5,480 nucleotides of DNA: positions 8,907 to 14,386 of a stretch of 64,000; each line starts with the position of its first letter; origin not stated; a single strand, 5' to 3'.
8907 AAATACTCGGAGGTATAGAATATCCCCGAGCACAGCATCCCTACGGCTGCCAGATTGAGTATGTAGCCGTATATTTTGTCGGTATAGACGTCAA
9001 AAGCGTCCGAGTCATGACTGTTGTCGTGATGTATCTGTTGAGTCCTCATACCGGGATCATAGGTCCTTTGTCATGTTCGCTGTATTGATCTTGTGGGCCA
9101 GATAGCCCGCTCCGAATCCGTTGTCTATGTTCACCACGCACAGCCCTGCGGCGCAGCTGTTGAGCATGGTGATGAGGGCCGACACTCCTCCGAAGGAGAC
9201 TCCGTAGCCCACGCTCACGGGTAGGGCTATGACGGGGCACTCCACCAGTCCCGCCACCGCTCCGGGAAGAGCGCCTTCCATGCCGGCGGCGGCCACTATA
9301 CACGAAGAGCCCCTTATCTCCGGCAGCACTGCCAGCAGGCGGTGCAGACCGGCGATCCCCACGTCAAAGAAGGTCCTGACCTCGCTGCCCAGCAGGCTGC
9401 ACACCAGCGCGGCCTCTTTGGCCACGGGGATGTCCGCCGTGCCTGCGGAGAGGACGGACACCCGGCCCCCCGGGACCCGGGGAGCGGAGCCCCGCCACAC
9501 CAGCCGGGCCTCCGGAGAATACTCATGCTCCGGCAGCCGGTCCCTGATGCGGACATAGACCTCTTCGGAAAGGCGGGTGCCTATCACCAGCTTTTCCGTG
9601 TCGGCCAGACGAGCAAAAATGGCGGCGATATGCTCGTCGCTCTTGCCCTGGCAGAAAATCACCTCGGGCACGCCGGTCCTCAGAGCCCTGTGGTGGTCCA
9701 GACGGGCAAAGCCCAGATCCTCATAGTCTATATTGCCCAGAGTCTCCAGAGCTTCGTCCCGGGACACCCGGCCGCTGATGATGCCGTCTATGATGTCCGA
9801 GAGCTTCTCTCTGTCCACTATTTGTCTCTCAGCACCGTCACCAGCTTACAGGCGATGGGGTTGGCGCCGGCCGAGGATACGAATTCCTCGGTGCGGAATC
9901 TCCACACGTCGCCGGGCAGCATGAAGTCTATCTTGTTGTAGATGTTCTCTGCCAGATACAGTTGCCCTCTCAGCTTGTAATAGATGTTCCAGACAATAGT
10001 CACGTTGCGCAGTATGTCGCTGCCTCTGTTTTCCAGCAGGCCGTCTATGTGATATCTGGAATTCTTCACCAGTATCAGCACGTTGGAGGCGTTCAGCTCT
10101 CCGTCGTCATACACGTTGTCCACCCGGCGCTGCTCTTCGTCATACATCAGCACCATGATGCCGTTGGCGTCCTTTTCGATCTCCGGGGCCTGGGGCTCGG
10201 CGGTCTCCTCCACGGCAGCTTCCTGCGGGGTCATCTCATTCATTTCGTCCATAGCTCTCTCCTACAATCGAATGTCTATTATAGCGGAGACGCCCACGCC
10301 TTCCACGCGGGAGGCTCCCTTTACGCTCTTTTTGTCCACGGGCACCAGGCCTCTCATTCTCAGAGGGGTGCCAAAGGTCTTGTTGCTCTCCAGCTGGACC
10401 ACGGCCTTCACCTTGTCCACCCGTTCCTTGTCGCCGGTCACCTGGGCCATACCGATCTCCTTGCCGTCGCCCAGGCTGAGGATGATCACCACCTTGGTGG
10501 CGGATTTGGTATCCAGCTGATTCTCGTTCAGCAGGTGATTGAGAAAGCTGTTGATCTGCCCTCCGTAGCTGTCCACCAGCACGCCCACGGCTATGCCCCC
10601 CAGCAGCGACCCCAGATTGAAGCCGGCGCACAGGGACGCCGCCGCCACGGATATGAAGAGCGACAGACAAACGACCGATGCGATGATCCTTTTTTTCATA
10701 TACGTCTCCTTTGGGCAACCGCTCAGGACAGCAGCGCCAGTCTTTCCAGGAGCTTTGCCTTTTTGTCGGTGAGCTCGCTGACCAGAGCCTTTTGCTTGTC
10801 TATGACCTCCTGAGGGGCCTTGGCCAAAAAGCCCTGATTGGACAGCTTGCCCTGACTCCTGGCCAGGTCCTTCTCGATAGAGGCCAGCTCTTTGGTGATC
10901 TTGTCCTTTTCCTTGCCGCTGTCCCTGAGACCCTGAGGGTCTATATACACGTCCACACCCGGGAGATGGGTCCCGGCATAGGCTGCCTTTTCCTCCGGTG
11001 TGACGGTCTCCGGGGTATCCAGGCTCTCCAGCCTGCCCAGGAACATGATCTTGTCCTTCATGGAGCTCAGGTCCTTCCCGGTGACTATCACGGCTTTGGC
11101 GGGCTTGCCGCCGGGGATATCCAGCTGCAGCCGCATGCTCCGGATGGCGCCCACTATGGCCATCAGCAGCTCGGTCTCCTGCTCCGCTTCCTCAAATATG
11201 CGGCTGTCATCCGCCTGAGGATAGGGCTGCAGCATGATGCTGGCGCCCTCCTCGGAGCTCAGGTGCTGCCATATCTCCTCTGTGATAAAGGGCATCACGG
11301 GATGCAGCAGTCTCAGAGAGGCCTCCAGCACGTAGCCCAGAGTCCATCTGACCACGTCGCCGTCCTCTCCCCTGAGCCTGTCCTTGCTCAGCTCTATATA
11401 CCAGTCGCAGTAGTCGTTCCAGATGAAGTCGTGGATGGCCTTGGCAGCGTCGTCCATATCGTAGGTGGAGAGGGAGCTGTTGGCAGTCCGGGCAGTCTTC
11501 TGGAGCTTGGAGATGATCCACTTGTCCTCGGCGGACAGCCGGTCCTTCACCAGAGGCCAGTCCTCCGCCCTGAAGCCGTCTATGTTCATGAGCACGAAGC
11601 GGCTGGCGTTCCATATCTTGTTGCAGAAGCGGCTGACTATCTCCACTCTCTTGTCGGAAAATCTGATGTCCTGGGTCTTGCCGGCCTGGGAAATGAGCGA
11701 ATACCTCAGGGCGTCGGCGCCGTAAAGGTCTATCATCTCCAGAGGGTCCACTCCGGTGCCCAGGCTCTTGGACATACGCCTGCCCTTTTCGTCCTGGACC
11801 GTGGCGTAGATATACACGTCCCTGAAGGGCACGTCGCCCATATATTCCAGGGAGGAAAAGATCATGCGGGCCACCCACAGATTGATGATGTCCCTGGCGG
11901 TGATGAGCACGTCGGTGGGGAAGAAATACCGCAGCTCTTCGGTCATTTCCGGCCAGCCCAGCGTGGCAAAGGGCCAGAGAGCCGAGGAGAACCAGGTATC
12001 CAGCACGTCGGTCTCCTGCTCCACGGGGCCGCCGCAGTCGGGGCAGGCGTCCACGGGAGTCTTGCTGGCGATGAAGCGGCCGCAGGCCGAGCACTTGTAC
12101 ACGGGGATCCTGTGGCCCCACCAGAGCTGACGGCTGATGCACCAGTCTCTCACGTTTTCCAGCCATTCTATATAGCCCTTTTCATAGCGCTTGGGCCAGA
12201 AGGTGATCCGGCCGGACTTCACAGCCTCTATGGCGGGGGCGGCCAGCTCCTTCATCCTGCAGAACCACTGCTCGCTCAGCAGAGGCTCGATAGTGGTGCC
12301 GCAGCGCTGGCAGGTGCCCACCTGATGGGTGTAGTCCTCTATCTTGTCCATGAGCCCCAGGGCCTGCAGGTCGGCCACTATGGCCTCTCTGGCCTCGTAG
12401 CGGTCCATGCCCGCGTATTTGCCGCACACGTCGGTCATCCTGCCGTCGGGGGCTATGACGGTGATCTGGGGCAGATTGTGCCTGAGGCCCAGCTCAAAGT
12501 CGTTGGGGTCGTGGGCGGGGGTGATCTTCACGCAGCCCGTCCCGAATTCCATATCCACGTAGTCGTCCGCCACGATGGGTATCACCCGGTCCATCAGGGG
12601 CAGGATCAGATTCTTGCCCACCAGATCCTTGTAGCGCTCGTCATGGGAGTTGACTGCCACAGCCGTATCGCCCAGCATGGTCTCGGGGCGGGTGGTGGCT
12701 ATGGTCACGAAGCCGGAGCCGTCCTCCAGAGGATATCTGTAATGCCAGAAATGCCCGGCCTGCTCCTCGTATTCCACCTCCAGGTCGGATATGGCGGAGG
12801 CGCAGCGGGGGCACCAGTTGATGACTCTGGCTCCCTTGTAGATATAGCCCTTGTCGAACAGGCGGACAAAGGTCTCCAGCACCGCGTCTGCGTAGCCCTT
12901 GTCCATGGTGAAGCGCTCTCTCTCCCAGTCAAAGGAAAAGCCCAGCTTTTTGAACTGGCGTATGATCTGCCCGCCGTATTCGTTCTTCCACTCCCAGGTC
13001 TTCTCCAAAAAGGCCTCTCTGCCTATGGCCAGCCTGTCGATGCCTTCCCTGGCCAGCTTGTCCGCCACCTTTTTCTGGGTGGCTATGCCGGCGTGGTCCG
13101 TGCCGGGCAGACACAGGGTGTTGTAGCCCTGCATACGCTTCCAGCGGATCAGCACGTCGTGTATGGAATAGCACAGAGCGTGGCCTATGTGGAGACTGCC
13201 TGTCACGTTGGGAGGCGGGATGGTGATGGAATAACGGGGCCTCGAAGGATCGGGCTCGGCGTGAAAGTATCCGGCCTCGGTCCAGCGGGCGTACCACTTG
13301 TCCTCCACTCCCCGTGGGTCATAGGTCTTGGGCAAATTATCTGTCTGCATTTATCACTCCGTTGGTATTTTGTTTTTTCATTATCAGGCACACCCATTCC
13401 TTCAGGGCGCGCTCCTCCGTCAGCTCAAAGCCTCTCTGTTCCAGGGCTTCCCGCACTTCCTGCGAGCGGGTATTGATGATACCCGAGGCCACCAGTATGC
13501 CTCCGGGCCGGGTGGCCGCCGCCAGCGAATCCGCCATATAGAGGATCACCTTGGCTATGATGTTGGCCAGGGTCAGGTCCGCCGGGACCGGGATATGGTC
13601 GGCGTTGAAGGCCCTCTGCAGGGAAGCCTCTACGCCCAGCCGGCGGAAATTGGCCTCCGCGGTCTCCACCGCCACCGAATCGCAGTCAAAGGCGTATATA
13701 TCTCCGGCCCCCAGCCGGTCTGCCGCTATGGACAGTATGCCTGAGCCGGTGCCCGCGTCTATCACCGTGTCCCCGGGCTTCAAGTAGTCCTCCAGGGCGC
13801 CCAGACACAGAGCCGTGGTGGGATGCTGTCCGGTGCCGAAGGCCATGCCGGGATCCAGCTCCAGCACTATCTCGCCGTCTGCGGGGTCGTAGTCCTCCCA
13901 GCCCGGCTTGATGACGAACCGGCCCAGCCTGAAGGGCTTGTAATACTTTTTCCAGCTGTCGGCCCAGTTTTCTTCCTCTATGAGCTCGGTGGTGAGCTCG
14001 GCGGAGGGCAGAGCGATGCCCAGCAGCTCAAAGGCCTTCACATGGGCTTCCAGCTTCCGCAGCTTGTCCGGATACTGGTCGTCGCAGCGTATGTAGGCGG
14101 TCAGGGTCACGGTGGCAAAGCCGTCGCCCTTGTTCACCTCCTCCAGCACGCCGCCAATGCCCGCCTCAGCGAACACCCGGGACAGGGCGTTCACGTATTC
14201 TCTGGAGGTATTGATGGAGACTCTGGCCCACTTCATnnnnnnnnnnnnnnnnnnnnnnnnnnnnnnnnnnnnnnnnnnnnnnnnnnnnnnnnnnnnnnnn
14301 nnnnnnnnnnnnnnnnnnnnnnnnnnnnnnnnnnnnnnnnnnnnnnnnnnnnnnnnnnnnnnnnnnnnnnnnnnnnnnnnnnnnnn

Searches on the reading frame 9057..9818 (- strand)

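Call 89: search_protein_families(library=pfam, proteins=[window:9057-9818:-], max_evalue=0.00001)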
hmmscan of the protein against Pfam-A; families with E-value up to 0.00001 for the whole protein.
window:9057-9818:- (253 aa): 1 family
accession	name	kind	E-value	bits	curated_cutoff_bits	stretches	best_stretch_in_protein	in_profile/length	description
PF00731.26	AIRC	-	5.7e-14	52.3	30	1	120-248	2-130/148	AIR carboxylase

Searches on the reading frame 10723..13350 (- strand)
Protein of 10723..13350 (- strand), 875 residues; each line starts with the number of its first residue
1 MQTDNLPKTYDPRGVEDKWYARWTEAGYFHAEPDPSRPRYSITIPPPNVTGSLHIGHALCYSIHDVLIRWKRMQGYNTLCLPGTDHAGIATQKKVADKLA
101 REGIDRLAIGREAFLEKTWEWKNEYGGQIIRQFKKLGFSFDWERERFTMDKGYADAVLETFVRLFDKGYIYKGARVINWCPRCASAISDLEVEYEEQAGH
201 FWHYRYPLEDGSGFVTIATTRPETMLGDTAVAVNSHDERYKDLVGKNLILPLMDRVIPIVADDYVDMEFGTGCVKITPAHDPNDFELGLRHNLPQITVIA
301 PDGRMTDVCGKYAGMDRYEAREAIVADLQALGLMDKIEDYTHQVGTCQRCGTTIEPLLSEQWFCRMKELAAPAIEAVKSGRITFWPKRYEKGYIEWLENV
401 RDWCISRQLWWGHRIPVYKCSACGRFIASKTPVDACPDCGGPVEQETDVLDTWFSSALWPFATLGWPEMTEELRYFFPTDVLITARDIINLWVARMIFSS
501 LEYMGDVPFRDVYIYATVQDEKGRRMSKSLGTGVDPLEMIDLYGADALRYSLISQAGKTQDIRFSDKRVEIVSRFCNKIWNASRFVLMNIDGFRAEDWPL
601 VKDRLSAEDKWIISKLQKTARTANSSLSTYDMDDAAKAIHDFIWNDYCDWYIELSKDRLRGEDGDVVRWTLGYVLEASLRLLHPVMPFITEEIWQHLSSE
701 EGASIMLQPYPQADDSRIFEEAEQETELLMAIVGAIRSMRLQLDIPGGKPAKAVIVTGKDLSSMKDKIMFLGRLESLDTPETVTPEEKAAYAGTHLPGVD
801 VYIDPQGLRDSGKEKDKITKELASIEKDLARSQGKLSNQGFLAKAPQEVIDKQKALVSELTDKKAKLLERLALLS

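Call 89: search_protein_families(library=pfam, proteins=[window:10723-13350:-], max_evalue=0.00001)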
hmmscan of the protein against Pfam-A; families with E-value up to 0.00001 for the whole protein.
window:10723-13350:- (875 aa): 5 families
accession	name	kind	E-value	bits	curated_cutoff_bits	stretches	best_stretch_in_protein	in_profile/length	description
PF00133.28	tRNA-synt_1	-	8.4e-135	450.1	22.7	1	18-565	1-414/414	tRNA synthetases class I (I, L, M and V)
PF08264.19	Anticodon_1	-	1.5e-42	145.4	25.1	1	609-754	1-147/148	Anticodon-binding domain of tRNA ligase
PF09334.17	tRNA-synt_1g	-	2.4e-27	96.1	20.1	2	42-193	3-136/391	tRNA synthetases class I (M)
PF10458.14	Val_tRNA-synt_C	-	2e-17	63.7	25.9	1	813-874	4-65/66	Valyl tRNA synthetase tRNA binding arm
PF13603.12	tRNA-synt_1_2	-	1.5e-11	44.6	25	1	245-306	86-147/185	Leucyl-tRNA synthetase, editing domain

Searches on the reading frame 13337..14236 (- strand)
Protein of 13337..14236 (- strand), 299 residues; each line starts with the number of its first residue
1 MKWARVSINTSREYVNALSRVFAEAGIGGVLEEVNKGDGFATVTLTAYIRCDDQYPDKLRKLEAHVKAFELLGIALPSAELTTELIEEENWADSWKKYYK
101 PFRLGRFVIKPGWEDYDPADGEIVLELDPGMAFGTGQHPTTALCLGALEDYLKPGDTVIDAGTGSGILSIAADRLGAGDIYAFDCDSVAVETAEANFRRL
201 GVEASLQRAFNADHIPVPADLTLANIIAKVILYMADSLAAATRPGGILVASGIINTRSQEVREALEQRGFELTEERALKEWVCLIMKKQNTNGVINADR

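Call 89: search_protein_families(library=pfam, proteins=[window:13337-14236:-], max_evalue=0.00001)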
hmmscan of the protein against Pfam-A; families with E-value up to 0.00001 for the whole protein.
window:13337-14236:- (299 aa): 2 families
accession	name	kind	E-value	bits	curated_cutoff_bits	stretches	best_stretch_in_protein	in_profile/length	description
PF06325.19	PrmA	-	5.5e-80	269.4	22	1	2-288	1-295/296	Ribosomal protein L11 methyltransferase (PrmA)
PF13847.12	Methyltransf_31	-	8.9e-06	25.9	27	0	153-225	2-81/145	Methyltransferase domain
